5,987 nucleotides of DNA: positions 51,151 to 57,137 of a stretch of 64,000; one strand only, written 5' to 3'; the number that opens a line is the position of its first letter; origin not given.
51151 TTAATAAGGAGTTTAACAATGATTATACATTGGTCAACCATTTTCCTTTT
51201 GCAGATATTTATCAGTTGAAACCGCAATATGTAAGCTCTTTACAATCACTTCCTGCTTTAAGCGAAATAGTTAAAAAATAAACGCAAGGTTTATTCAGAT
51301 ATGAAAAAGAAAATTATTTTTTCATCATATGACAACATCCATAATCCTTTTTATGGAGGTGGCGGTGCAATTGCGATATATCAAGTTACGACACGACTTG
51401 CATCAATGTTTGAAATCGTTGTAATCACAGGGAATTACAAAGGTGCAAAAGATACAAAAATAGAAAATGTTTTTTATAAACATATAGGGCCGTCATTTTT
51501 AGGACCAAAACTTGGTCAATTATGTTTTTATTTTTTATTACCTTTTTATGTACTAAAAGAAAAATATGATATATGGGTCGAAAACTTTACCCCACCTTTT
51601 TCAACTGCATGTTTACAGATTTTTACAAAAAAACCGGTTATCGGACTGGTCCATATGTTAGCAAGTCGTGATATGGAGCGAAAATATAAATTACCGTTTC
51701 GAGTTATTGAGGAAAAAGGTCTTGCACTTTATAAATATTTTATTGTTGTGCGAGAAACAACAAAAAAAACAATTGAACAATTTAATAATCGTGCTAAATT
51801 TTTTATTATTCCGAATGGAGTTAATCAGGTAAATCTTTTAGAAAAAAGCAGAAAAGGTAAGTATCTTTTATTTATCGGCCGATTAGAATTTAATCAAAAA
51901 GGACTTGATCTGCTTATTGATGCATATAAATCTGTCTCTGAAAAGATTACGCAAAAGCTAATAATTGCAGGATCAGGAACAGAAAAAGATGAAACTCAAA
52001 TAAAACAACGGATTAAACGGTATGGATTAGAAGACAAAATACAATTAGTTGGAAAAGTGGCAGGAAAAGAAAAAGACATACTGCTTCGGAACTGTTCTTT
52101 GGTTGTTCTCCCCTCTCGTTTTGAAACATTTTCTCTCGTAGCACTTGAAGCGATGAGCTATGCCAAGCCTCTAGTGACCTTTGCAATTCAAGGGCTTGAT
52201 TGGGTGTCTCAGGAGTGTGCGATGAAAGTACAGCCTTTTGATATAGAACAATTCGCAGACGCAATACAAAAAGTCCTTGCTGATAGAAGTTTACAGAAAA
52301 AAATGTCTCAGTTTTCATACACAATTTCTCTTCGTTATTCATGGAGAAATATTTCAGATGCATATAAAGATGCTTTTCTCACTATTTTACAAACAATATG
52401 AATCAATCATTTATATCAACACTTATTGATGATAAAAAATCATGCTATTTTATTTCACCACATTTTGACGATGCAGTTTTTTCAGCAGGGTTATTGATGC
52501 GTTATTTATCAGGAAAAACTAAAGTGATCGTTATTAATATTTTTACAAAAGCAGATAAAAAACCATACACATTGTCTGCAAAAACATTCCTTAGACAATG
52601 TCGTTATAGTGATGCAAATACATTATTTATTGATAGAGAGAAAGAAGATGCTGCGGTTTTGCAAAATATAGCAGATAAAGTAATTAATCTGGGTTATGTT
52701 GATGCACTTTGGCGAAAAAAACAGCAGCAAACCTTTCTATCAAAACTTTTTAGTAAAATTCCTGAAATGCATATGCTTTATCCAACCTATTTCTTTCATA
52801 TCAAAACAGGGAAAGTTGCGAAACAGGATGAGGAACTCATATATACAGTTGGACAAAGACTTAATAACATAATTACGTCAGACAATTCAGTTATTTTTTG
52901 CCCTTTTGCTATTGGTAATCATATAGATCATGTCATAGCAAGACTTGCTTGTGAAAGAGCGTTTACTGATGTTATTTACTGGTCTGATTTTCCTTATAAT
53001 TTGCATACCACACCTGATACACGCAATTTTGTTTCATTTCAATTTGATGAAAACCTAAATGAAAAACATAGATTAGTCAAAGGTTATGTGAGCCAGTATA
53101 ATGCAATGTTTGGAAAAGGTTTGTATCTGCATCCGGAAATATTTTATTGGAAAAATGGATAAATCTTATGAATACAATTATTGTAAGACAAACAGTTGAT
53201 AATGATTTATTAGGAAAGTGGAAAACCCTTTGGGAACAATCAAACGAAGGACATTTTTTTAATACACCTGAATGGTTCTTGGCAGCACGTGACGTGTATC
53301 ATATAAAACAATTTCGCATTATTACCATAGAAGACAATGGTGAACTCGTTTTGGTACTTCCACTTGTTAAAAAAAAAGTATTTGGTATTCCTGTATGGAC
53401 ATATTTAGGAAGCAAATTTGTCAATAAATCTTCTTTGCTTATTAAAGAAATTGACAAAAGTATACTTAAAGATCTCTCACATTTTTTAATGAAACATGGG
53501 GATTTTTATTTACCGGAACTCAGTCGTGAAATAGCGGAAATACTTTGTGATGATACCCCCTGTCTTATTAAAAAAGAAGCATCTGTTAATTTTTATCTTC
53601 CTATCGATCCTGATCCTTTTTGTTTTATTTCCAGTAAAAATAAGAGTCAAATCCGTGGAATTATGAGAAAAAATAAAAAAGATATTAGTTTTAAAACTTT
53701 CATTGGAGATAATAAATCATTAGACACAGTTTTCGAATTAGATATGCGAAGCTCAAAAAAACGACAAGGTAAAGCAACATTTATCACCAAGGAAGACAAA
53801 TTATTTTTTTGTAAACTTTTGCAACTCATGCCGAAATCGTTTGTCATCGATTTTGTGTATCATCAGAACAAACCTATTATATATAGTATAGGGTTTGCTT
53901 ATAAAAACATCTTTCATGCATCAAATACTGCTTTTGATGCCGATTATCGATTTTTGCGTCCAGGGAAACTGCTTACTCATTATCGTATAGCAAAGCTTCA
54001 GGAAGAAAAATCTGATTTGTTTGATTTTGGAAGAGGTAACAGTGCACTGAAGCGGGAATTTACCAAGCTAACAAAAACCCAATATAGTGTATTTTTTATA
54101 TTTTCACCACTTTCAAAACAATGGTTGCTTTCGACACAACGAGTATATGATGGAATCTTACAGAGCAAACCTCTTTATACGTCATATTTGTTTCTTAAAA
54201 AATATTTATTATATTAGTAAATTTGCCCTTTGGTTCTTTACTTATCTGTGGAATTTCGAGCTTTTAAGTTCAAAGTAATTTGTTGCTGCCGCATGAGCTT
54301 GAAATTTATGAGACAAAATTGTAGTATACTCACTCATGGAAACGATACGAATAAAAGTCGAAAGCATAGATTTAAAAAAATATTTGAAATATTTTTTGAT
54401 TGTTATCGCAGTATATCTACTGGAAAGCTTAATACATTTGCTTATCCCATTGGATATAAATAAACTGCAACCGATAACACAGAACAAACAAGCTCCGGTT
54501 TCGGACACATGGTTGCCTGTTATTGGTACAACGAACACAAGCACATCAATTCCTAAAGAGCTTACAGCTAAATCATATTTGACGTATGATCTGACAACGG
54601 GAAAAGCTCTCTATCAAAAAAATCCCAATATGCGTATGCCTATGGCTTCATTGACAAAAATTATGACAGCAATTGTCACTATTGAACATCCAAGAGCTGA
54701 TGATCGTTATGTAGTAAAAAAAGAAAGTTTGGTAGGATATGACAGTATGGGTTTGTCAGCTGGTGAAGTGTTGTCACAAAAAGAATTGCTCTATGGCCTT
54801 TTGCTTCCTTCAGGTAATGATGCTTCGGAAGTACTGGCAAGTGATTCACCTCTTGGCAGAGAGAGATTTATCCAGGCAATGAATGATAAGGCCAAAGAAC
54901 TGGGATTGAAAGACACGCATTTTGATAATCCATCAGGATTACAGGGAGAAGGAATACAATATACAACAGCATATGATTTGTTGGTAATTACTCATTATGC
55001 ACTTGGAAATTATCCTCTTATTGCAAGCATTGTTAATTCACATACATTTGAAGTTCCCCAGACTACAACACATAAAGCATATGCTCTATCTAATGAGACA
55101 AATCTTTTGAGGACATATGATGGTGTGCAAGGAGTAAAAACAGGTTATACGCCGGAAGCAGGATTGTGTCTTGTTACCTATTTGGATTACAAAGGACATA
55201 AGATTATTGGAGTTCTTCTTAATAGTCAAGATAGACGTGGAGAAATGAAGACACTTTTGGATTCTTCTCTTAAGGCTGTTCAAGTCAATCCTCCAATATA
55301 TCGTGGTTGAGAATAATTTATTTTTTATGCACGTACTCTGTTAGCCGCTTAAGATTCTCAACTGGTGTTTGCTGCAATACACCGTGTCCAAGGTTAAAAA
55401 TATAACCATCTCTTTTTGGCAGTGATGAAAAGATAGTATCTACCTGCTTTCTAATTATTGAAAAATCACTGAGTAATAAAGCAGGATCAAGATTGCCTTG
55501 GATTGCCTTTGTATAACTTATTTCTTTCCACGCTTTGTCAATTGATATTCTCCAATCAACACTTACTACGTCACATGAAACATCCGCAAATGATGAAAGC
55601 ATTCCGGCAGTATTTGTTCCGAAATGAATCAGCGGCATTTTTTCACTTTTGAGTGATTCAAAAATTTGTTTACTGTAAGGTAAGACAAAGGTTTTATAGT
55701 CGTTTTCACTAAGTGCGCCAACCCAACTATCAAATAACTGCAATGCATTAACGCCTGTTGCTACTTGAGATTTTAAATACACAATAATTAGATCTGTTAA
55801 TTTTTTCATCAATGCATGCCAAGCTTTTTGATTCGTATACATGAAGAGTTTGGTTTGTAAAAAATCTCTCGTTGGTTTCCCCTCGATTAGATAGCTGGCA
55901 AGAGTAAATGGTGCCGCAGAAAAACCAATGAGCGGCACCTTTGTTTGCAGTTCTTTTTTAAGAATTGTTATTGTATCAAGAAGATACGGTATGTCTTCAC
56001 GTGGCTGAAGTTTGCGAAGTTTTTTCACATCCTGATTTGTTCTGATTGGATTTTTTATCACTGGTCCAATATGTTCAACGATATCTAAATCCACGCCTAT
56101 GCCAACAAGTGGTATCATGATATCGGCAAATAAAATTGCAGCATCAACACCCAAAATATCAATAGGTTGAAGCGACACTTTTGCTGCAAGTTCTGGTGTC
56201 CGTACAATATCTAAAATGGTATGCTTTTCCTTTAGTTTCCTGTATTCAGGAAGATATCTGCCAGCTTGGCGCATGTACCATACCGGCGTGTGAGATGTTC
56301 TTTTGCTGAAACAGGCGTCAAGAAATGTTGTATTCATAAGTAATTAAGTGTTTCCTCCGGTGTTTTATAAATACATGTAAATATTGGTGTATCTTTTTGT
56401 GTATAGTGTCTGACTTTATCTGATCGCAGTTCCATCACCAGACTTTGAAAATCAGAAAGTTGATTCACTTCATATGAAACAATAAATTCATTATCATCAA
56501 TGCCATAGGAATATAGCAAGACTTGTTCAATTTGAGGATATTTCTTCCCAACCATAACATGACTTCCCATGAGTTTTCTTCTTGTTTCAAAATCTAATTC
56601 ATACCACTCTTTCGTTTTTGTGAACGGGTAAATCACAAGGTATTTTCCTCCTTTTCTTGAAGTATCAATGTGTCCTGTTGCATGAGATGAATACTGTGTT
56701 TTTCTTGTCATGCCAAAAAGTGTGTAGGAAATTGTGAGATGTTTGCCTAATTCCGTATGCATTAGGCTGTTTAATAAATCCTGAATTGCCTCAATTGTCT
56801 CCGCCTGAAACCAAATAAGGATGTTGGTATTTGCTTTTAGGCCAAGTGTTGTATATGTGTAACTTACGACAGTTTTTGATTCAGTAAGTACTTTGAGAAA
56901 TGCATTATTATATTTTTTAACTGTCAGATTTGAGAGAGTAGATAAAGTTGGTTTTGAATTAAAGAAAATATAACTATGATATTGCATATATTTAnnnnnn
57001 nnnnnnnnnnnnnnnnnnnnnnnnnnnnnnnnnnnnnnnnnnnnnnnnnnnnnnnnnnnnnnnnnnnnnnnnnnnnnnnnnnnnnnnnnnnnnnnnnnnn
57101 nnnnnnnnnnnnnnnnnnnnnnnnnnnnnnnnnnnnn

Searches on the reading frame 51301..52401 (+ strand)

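Call 86: search_protein_families(library=pfam, proteins=[window:51301-52401:+], max_evalue=0.0001)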
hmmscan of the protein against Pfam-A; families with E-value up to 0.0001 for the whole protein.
window:51301-52401:+ (366 aa): 4 families
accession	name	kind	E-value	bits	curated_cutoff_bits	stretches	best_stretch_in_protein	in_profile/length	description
PF00534.26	Glycos_transf_1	-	1.4e-32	113.1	26.4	1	182-338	11-168/172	Glycosyl transferases group 1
PF13692.12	Glyco_trans_1_4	-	1.4e-30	106.8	27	1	187-328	2-142/142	Glycosyl transferases group 1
PF20706.3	GT4-conflict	-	4.5e-12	46.1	26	1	184-351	195-381/385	Family 4 Glycosyltransferase in conflict systems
PF13439.12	Glyco_transf_4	-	5.4e-12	46.5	28.5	1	20-175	2-167/170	Glycosyltransferase Family 4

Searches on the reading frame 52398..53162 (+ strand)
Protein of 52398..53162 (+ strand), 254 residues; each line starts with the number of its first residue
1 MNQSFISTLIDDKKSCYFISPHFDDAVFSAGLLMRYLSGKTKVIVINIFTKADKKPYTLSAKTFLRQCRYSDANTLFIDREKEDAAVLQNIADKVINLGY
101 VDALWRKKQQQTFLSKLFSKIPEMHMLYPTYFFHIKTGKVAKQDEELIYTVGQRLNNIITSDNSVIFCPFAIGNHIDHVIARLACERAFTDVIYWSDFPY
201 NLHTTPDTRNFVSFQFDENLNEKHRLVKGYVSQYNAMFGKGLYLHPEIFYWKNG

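Call 86: search_protein_families(library=pfam, proteins=[window:52398-53162:+], max_evalue=0.0001)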
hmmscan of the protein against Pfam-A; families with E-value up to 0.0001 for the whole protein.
window:52398-53162:+ (254 aa): 1 family
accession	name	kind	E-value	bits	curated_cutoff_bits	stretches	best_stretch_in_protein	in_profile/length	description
PF02585.22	PIG-L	-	2.1e-08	35.1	28.2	1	18-188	2-128/129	GlcNAc-PI de-N-acetylase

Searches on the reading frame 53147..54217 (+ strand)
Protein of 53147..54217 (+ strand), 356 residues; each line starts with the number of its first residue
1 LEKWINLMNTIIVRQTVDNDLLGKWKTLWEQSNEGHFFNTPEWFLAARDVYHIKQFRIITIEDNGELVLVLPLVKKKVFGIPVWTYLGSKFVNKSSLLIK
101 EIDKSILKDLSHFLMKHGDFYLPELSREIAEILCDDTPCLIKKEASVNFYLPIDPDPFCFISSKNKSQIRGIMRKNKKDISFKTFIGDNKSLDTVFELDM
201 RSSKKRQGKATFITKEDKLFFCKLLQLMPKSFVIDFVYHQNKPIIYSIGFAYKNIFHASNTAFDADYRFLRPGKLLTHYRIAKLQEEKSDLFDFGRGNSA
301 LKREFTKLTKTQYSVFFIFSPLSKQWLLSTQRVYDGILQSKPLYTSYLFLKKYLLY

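Call 86: search_protein_families(library=pfam, proteins=[window:53147-54217:+], max_evalue=0.0001)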
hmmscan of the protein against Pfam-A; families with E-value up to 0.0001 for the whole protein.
window:53147-54217:+ (356 aa): 1 family
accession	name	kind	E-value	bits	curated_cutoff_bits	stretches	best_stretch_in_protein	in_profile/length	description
PF13480.13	Acetyltransf_6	-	1.7e-12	48.2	22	1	164-303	2-143/143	Acetyltransferase (GNAT) domain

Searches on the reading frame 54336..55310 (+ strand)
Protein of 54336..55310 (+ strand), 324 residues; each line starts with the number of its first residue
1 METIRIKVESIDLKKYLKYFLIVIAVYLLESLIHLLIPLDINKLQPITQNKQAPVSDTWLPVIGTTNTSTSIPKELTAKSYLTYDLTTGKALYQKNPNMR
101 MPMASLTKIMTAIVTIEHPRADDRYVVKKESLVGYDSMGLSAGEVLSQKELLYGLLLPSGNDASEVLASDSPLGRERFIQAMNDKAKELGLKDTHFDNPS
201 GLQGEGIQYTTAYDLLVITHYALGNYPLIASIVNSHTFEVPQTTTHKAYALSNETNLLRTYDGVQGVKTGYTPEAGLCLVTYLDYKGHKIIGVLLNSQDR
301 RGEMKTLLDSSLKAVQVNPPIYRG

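Call 86: search_protein_families(library=pfam, proteins=[window:54336-55310:+], max_evalue=0.0001)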
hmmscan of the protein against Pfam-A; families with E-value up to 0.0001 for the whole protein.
window:54336-55310:+ (324 aa): 2 families
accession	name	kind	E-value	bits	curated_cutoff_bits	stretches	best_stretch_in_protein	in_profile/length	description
PF00768.25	Peptidase_S11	-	2e-47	162.1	27.6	1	70-298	5-238/239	D-alanyl-D-alanine carboxypeptidase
PF13354.11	Beta-lactamase2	-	1.7e-05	24.7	22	1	82-215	3-139/214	Beta-lactamase enzyme family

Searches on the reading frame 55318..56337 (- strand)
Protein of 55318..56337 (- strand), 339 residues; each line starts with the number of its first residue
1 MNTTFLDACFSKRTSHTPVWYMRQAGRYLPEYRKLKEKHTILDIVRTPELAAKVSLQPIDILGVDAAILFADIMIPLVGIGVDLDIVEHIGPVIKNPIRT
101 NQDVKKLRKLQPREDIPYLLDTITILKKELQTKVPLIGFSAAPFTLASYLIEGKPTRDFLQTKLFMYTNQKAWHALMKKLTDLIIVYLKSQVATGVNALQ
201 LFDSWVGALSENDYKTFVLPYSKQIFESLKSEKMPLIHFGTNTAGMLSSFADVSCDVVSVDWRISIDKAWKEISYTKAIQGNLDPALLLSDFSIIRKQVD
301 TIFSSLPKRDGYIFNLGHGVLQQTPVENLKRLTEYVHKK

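Call 86: search_protein_families(library=pfam, proteins=[window:55318-56337:-], max_evalue=0.0001)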
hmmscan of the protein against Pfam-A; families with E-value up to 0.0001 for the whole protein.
window:55318-56337:- (339 aa): 1 family
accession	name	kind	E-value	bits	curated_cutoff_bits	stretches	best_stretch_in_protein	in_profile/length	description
PF01208.23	URO-D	-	1.3e-122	409.6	23.9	1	2-338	3-345/346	Uroporphyrinogen decarboxylase (URO-D)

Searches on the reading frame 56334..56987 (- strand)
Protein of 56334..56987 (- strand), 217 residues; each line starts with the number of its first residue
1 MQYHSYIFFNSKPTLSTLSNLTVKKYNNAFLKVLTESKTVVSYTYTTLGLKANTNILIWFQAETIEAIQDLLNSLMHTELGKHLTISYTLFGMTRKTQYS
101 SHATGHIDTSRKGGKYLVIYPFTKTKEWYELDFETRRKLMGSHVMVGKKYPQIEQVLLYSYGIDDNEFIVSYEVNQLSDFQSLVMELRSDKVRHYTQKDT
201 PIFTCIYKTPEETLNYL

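Call 86: search_protein_families(library=pfam, proteins=[window:56334-56987:-], max_evalue=0.0001)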
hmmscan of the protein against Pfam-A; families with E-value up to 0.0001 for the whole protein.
window:56334-56987:- (217 aa): 1 family
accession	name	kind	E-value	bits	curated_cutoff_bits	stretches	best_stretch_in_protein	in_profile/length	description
PF06778.18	Chlor_dismutase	-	1.4e-51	175.2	25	1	30-206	8-187/189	Chlorite dismutase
